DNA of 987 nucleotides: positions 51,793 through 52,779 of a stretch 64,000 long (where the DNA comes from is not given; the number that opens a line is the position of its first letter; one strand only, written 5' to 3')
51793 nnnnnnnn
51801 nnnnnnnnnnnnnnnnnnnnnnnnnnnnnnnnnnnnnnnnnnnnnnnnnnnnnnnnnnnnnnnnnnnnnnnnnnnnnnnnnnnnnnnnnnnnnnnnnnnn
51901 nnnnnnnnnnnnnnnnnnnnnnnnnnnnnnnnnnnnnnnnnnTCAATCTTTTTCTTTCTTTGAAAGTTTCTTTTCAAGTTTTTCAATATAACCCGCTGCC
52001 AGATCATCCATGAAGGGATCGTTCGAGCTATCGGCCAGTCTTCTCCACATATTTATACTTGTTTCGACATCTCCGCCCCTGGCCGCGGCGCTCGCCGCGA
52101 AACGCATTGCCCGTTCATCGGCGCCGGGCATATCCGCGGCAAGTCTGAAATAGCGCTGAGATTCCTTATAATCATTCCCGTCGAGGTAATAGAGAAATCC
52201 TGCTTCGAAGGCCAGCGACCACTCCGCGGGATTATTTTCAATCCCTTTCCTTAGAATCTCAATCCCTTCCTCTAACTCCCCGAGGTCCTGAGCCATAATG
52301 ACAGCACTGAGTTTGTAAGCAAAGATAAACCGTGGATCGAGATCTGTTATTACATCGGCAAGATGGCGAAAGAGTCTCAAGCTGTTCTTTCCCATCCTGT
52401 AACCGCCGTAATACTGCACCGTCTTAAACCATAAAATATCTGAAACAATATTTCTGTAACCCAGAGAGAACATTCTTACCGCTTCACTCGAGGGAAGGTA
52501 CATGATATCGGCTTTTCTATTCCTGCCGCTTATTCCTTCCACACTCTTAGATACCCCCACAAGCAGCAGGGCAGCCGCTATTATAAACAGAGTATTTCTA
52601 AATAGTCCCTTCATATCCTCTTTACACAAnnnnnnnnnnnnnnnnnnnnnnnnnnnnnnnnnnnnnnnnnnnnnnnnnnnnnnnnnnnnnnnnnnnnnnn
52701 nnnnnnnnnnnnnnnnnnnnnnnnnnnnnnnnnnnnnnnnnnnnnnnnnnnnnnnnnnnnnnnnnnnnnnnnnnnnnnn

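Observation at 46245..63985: Complete type IVa pilus cluster in Myxococcus-like gene order with an embedded ABC transporter, TPR protein and AAA+ (DUF4143) gene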

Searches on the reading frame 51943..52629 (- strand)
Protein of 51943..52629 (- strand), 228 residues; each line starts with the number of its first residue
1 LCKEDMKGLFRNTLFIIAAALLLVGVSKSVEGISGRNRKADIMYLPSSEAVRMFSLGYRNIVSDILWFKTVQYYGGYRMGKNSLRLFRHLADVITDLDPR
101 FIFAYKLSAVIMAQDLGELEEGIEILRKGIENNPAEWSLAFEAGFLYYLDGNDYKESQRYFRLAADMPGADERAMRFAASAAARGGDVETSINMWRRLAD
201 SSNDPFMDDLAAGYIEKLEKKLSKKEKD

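Call 4: search_protein_families(library=pfam, proteins=[window:51943-52629:-])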
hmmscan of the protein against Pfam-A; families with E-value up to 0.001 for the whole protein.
window:51943-52629:- (228 aa): 0 families

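Call 5: search_protein_families(library=ncbifam, proteins=[window:51943-52629:-], max_evalue=0.01)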
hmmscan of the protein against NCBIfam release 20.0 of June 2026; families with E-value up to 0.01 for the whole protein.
window:51943-52629:- (228 aa): 1 family
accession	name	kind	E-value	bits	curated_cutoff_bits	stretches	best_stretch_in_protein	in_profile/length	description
NF047371.1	FlcA_CTERM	equivalog_domain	0.0021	16.6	300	1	105-201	441-536/646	periplasmic flagellar collar protein FlcA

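Call 12: find_homologous_proteins(query=window:51943-52629:-)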
Query window:51943-52629:- (228 aa): 75 proteins with E <= 0.001 among 1135 candidates.
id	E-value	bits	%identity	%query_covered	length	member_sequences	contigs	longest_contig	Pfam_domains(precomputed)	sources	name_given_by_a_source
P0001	1.6e-141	487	100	98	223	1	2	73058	-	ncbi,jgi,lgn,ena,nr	ncbi:MAG TPA: hypothetical protein VKO43_05975 [Candidatus Krumholzibacteriaceae bacterium]|nr:hypot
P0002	7.5e-141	485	100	98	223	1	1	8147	-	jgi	-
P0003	4.8e-140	482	99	98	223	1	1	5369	-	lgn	-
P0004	1.7e-128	445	91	92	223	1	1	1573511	-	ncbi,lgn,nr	ncbi:MAG: hypothetical protein U5O15_05470 [Candidatus Krumholzibacteriota bacterium]|nr:hypothetica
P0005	3.4e-108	378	76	98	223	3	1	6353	-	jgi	-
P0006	1.4e-107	376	74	98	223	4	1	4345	-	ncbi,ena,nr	ncbi:hypothetical protein J7M07_08235 [bacterium]|nr:hypothetical protein [bacterium]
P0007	6.9e-106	371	71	100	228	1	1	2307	-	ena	-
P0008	2.4e-105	369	75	97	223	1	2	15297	-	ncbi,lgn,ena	-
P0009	4.8e-94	332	64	96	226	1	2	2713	-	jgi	-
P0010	6.6e-92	325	63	97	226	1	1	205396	-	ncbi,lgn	-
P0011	1.5e-88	314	66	84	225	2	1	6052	-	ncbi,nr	ncbi:MAG: hypothetical protein GF417_10965 [Candidatus Latescibacteria bacterium]|nr:hypothetical pr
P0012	4.2e-86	306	60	95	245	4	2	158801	-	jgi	-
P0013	1.2e-85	305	61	95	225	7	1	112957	-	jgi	-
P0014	1.4e-84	301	61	96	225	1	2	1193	-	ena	-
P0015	1.4e-84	301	61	93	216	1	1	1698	-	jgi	jgi:tetratricopeptide (TPR) repeat protein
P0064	3.1e-30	123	36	95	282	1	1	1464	-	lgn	-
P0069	2.6e-28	117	32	94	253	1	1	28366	-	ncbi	-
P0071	1.5e-26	111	30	94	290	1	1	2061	-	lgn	-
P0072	6.0e-24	103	36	69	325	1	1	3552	-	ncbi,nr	ncbi:MAG: tetratricopeptide repeat protein [Anaeromyxobacteraceae bacterium]|nr:tetratricopeptide re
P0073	2.9e-21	94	33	70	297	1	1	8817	-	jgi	jgi:hypothetical protein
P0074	4.8e-21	93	32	79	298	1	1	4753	-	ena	-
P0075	1.6e-14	72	26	82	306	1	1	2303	-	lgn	-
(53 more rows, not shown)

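Call 13: find_encoding_contigs(protein=P0069, flank=10000, max_places=3)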
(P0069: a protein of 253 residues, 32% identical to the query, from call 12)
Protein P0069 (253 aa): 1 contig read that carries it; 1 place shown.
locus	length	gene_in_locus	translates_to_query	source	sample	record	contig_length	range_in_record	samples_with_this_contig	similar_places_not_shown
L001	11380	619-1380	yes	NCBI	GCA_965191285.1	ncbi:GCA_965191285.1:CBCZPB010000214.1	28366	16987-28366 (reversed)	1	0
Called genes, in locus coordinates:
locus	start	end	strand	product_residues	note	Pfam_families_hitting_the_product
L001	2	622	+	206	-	?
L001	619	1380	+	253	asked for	-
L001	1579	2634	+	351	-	PF11104:PilM_2, PF14450:FtsA (weak)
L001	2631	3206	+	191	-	PF05137:PilN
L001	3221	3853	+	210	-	PF04350:PilO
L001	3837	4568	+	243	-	-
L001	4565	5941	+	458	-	PF21305:type_II_gspD_N0 (weak), PF07660:STN (weak), PF03958:Secretin_N, PF00263:Secretin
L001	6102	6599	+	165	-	PF01202:SKI, PF13238:AAA_18 (faint), PF13671:AAA_33 (weak)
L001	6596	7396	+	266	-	-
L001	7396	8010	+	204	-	-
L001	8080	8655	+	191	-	PF03602:Cons_hypoth95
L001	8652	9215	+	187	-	PF01467:CTP_transf_like, PF08218:Citrate_ly_lig (weak)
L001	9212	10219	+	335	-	PF01515:PTA_PTB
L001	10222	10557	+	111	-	PF09723:Zn_ribbon_8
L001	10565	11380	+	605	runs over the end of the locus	PF00330:Aconitase, PF00694:Aconitase_C (faint)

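Call 14: find_encoding_contigs(protein=P0072, flank=10000, max_places=3)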
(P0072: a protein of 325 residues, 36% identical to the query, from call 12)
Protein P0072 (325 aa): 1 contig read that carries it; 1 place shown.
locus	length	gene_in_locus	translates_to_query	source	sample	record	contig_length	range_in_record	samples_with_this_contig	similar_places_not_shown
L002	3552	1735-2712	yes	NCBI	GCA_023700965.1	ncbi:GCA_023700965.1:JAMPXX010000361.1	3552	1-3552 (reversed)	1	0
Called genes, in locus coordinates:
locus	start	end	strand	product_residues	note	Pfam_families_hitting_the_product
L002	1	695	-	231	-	PF00005:ABC_tran, PF13304:AAA_21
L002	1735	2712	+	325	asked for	-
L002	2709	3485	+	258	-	PF12679:ABC2_membrane_2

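Call 15: find_encoding_contigs(protein=P0073, flank=10000, max_places=3)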
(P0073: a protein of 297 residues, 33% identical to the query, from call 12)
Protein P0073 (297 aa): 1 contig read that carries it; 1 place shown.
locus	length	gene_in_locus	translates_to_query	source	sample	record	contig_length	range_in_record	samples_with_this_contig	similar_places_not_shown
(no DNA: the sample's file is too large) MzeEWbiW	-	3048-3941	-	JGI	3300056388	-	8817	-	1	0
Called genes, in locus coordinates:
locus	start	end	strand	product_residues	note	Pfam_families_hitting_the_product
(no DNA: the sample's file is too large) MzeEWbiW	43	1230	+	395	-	PF07884:VKOR, PF13462:Thioredoxin_4, PF01323:DSBA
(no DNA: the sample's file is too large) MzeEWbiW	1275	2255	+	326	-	PF00005:ABC_tran, PF13304:AAA_21 (weak)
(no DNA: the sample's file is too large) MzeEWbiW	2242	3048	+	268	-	PF12679:ABC2_membrane_2, PF10920:DUF2705 (weak)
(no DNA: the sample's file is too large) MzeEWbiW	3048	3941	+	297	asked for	-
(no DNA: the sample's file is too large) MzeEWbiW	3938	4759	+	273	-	PF06750:A24_N_bact, PF01478:Peptidase_A24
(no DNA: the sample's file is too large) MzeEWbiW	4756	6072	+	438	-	PF08448:PAS_4 (weak), PF00512:HisKA, PF02518:HATPase_c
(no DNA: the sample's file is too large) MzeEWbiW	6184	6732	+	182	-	PF12019:GspH (weak)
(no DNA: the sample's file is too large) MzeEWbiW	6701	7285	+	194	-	PF07963:N_methyl (weak)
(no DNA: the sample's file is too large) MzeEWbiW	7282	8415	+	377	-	-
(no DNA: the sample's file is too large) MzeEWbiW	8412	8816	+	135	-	?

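Call 19: find_related_loci(query=A2, collection=genome_contigs, flank=10000)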
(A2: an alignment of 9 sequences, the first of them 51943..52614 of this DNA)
Query A2 (223 aa) in genome_contigs; peptide patterns used: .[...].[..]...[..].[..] (x = any residue, [..] = any of these).
157 stretches matched a pattern; 151 encode a relative of the query (tblastn E <= 1e-3); the best 80 are kept; 80 distinct loci.
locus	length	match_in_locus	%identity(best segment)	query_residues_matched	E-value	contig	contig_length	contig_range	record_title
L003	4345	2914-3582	74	1-223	2e-110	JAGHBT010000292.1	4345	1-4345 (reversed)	MAG: bacterium isolate AUK263 PB_MBMC_217_c_000000000091, whole genome shotgun sequence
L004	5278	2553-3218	75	1-222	1e-104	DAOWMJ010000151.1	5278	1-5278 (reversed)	MAG TPA_asm: Candidatus Latescibacterota bacterium isolate CSMAG_2999 CSMAG_2999_k141_898709_length_5278_cov_62.5949, wh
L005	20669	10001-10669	63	1-222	6e-93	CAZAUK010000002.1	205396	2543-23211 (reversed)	MAG TPA_asm: uncultured bacterium isolate binchicken_co17_184 genome assembly, contig: NODE_123_length_205396_cov_10.649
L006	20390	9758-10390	66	7-217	1e-88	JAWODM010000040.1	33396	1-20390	MAG: Candidatus Krumholzibacteriales bacterium isolate BLK5-2.bin.162 k191_599836, whole genome shotgun sequence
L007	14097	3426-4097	51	2-221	5e-71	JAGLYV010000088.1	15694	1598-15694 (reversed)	MAG: Candidatus Krumholzibacteriia bacterium isolate RS_13_38 ZL320.bin.38.fa_88, whole genome shotgun sequence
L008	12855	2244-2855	53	12-215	1e-70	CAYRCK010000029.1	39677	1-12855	MAG TPA_asm: uncultured bacterium isolate binchicken_co334_246 genome assembly, contig: NODE_1575_length_39677_cov_7.923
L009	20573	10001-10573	54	22-212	2e-68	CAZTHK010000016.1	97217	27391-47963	MAG TPA_asm: uncultured bacterium isolate SRP141376_co1_20 genome assembly, contig: NODE_554_length_97217_cov_87.103775,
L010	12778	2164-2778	53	17-221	1e-64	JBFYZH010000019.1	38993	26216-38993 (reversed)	MAG: Candidatus Krumholzibacteriota bacterium isolate PPR_0430 k121_1582198, whole genome shotgun sequence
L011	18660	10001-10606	52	15-216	4e-63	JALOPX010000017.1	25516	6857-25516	MAG: Candidatus Krumholzibacteriia bacterium isolate Prado140 scaffold_1864, whole genome shotgun sequence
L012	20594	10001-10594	51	24-221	2e-62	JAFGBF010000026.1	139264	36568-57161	MAG: Candidatus Krumholzibacteriota bacterium isolate Zod_Metabat.1015 k87_10736198, whole genome shotgun sequence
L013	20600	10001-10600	52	24-223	5e-62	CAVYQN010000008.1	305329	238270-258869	MAG: Candidatus Krumholzibacteria bacterium isolate MFD04716.bin.2.305 genome assembly, contig: contig_99950, whole geno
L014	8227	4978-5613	46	1-213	2e-59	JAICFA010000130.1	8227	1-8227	MAG: Candidatus Krumholzibacteriia bacterium isolate BD_ISSM_2_bin.43 k141_2278758_length_8227_cov_9.1866, whole genome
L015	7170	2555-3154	49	18-216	2e-59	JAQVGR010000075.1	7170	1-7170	MAG: Candidatus Krumholzibacteriia bacterium isolate STE_187 NODE_29134_length_7170_cov_2.289933_Sandtown_E, whole genom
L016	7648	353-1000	46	9-222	3e-59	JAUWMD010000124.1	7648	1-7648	MAG: Candidatus Krumholzibacteriota bacterium isolate CSMAG_2389 CSMAG_2389_k141_885067_length_7648_cov_5.9082, whole ge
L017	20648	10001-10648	47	9-222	7e-59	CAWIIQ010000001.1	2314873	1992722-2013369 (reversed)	MAG: Candidatus Krumholzibacteria bacterium isolate MFD03804.bin.1.34 genome assembly, contig: contig_15583, whole genom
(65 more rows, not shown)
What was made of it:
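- Closest known: Myxococcus-like T4aP clusters of Desulfuromonadales, Bdellovibrionales and Deferrisoma. Different: Here it is found in MAGs labelled Krumholzibacteriota, Latescibacterota, Eisenbacteria and Fibrobacteraceae, and in one labelled Vicinamibacterales (call 19).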

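Call 20: find_homologous_proteins(query=P0072)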
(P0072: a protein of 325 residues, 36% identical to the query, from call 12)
Query P0072 (325 aa): 464 proteins with E <= 0.001 among 8000 candidates; the best 120 are listed.
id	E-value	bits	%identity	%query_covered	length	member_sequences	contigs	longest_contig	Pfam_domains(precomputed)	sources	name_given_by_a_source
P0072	3.4e-212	722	100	100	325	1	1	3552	-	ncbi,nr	ncbi:MAG: tetratricopeptide repeat protein [Anaeromyxobacteraceae bacterium]|nr:tetratricopeptide re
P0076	6.2e-156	537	76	99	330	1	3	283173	-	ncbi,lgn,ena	-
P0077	3.3e-155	534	78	91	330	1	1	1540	-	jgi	jgi:tetratricopeptide (TPR) repeat protein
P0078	1.4e-153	529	76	99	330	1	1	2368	-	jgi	jgi:tetratricopeptide (TPR) repeat protein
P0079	1.5e-152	526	81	84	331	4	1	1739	-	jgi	jgi:hypothetical protein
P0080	1.3e-149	516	76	85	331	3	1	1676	-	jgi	jgi:tetratricopeptide (TPR) repeat protein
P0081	6.4e-149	514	73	99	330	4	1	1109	-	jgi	-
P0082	2.4e-146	505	80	81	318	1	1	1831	-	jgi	-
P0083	1.7e-145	502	71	99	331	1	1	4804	-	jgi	jgi:tetratricopeptide (TPR) repeat protein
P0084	9.1e-145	500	78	81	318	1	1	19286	-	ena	-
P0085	1.2e-144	500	72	91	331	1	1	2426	-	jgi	jgi:tetratricopeptide (TPR) repeat protein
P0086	1.8e-143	496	77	81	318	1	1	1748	-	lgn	-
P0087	3.5e-142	492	76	86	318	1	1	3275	-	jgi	-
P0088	8.2e-140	484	76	85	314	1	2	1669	-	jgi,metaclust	metaclust:\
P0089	8.1e-134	464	75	82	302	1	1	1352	-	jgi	jgi:tetratricopeptide (TPR) repeat protein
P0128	1.3e-123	431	70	80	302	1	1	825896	-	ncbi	ncbi:MAG: tetratricopeptide repeat protein [Anaeromyxobacter sp.]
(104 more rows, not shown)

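Call 21: find_encoding_contigs(protein=P0128, flank=10000, max_places=2)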
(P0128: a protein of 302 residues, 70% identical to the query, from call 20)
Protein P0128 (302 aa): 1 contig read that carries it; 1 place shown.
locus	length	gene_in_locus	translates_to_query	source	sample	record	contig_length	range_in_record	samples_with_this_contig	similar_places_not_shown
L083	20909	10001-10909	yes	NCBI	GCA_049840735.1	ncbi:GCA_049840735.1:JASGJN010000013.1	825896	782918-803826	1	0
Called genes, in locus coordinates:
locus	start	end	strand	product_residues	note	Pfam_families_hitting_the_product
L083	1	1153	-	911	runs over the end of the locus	PF24837:AMIN-like (faint), PF11741:AMIN, PF07660:STN, PF21305:type_II_gspD_N0 (weak), PF03958:Secretin_N, PF00263:Secretin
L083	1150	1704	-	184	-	PF04351:PilP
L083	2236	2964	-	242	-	PF05137:PilN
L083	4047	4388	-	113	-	-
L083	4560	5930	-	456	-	PF00072:Response_reg, PF00158:Sigma54_activat, PF14532:Sigma54_activ_2, PF07728:AAA_5 (weak), PF25601:AAA_lid_14, PF02954:HTH_8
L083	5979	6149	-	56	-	PF02518:HATPase_c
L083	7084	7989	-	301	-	PF06750:A24_N_bact, PF01478:Peptidase_A24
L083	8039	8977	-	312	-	PF00005:ABC_tran, PF13304:AAA_21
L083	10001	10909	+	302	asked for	-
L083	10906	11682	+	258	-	PF12679:ABC2_membrane_2, PF26999:ABC-2_memb_rel (faint), PF10920:DUF2705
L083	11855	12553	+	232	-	PF07963:N_methyl (weak)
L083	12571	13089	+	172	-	PF07963:N_methyl (weak)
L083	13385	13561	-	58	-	-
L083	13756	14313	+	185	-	PF16074:PilW (weak)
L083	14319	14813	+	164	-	-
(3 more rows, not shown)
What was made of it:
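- In Anaeromyxobacter the same three genes lie with pilA, pilD, pilS2R2, pilMNOPQ and minor pilins (call 21).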

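Call 29: find_encoding_contigs(protein=P0004, flank=10000, max_places=2)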
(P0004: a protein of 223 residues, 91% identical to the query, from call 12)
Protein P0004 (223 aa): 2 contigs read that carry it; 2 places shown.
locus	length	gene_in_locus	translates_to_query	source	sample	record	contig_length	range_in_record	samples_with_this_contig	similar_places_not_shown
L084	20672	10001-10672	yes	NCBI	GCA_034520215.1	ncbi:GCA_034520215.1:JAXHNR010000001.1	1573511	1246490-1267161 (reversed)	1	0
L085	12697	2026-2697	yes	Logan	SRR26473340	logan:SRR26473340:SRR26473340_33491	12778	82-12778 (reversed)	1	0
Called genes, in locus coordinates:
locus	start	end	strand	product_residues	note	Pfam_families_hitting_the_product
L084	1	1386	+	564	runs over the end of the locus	PF05157:MshEN, PF00437:T2SSE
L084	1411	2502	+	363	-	PF00437:T2SSE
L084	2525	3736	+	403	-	PF28597:T2SSF_N, PF00482:T2SSF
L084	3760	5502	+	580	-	PF00989:PAS, PF08448:PAS_4, PF12860:PAS_7 (faint), PF13426:PAS_9, PF00512:HisKA, PF02518:HATPase_c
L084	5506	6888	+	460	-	PF00072:Response_reg, PF00158:Sigma54_activat, PF14532:Sigma54_activ_2, PF07728:AAA_5, PF25601:AAA_lid_14, PF02954:HTH_8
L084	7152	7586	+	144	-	PF07963:N_methyl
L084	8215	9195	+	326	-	PF00005:ABC_tran, PF13304:AAA_21 (weak)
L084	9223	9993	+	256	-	PF12679:ABC2_membrane_2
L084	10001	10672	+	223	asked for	-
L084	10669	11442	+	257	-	PF06750:A24_N_bact, PF01478:Peptidase_A24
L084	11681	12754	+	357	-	PF11104:PilM_2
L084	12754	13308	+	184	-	PF05137:PilN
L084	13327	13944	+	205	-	PF04350:PilO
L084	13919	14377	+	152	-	-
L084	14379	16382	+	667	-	PF11741:AMIN, PF03958:Secretin_N, PF00263:Secretin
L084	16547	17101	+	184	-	PF03602:Cons_hypoth95, PF06325:PrmA (weak), PF05175:MTS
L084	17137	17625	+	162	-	PF01467:CTP_transf_like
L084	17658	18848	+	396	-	PF00155:Aminotran_1_2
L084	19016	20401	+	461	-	PF01565:FAD_binding_4, PF02913:FAD-oxidase_C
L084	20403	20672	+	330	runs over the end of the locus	PF01018:GTP1_OBG, PF01926:MMR_HSR1, PF02421:FeoB_N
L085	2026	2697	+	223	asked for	-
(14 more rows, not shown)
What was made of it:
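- Checked: Starts supported by the relatives' gene calls (call 29) are ABC ATPase 54401, permease 53392, TPR 52614, pilM 50934, pilP 48696 and pilQ 48248.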

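Call 30: find_encoding_contigs(protein=P0001, flank=10000, max_places=4)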
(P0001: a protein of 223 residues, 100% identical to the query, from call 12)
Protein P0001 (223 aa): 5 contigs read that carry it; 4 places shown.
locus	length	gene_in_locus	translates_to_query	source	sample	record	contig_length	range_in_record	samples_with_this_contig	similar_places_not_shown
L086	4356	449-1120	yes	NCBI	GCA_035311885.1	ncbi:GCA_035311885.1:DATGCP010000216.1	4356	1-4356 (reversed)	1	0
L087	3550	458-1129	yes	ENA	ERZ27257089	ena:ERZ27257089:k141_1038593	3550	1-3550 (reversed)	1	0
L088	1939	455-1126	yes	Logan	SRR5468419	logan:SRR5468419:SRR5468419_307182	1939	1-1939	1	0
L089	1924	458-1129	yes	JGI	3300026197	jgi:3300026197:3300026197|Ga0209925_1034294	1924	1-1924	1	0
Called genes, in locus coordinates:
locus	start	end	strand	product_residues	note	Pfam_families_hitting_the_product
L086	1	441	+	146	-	?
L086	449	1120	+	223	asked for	-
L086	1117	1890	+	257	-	PF06750:A24_N_bact, PF01478:Peptidase_A24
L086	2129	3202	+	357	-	PF11104:PilM_2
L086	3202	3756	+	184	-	PF05137:PilN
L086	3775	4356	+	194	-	PF04350:PilO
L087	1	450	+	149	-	?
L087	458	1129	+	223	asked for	-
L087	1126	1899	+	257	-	PF06750:A24_N_bact, PF01478:Peptidase_A24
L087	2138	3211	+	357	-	PF11104:PilM_2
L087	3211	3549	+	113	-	?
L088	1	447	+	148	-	?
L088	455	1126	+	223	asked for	-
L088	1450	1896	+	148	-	PF01478:Peptidase_A24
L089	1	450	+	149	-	?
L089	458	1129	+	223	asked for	-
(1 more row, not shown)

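Call 37: predict_structure(alignment_id=A1)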
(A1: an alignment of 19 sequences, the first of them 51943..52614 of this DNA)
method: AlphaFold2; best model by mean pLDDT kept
length: 223 residues; sequences in the alignment: 19
mean_pLDDT: 87.4   pTM: 0.75
mean pLDDT of the five models: 87.4, 86.1, 85.4, 84.6, 83.8
residues with pLDDT >= 90: 145; 70-90: 50; 50-70: 15; < 50: 13
segments of 3 or more residues with pLDDT < 50: 25-37
pLDDT, mean of each block of 10 residues (from residue 1): 68 73 49 51 81 90 90 85 92 96 96 96 97 98 96 98 94 98 97 92 96 93 76
secondary structure, 60 per line:
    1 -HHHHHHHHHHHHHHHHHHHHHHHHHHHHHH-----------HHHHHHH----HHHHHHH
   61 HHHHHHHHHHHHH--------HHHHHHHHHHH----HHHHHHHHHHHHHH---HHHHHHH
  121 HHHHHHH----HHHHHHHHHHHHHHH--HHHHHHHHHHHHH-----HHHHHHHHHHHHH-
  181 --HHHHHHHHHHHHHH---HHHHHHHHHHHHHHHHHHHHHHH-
elements in order: H2-31 H43-49 H54-73 H82-92 H97-110 H114-127 H132-146 H149-161 H167-179 H183-196 H200-222
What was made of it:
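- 51943..52614 (-): membrane-anchored periplasmic TPR protein, PilG-type accessory, short form (223 aa). AlphaFold2 pLDDT 87, with an N-terminal helix 2-31 followed by about ten helices (call 37).
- On Tetratricopeptide repeat proteins: AlphaFold2 pLDDT 87 (call 37).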

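Call 49: search_protein_families(library=padloc, proteins=[window:51943-52614:-], max_evalue=0.01)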
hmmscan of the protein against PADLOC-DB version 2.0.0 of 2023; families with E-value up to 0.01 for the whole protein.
window:51943-52614:- (223 aa): 0 families
